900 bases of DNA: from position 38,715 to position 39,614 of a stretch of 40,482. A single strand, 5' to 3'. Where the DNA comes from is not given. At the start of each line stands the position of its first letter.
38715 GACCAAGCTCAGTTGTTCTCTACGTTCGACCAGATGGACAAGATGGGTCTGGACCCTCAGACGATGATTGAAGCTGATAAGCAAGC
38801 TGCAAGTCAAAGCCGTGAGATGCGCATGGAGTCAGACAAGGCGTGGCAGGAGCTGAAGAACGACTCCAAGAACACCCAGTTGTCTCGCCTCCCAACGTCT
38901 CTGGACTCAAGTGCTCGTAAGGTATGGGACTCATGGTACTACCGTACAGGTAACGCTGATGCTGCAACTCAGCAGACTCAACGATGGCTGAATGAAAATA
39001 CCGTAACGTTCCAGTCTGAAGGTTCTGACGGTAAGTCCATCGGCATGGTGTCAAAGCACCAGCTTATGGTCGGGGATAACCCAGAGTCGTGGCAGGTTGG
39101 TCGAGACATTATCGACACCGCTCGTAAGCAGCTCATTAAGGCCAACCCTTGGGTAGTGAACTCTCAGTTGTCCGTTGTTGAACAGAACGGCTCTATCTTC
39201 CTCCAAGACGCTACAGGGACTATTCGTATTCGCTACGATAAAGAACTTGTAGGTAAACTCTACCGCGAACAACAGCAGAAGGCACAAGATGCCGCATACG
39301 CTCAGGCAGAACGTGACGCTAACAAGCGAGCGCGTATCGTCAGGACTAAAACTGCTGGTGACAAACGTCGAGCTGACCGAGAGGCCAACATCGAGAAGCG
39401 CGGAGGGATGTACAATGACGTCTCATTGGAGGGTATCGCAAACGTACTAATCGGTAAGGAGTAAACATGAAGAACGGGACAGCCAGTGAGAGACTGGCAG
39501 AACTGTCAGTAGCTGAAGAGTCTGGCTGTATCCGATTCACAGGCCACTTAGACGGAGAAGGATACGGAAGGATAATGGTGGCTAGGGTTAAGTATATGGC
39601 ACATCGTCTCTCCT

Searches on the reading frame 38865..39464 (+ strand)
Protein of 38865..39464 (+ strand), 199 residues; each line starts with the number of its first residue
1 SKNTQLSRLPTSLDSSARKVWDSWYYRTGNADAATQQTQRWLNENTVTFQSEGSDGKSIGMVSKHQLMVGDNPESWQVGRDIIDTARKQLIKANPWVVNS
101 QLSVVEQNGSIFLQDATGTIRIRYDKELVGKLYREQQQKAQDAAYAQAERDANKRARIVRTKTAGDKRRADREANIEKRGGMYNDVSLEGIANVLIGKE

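Call 20: find_related_loci(query=window:38865-39464:+, collection=viral_contigs, flank=2000)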
Query window:38865-39464:+ (199 aa) in viral_contigs; peptide patterns used: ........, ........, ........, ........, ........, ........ (x = any residue, [..] = any of these).
31 stretches matched a pattern; 25 encode a relative of the query (tblastn E <= 1e-3); 24 distinct loci.
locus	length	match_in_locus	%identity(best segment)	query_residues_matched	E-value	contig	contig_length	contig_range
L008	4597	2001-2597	98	1-199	2e-132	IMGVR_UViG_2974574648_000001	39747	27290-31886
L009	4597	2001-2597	98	1-199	5e-132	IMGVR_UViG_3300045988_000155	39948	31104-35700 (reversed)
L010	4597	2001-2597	98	1-199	4e-132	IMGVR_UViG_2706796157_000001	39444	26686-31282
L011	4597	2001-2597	97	1-199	8e-132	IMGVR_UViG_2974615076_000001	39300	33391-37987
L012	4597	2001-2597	97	1-199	6e-131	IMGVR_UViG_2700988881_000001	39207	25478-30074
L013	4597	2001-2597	97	1-199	5e-131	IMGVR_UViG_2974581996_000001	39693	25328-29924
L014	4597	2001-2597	97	1-199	5e-131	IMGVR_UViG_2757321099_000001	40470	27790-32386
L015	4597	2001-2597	97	1-199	2e-130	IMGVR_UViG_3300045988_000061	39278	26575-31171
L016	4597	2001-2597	96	1-199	6e-130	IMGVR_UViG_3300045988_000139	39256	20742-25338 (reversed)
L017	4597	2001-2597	96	1-199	2e-129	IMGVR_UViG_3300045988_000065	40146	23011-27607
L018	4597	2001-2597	90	1-199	4e-122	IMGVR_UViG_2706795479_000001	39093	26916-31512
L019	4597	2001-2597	97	1-199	1e-130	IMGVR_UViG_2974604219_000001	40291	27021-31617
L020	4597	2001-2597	87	1-199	5e-119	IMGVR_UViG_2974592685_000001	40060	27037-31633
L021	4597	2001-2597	87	1-199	5e-119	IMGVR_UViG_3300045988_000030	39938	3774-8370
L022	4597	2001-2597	87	1-199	1e-118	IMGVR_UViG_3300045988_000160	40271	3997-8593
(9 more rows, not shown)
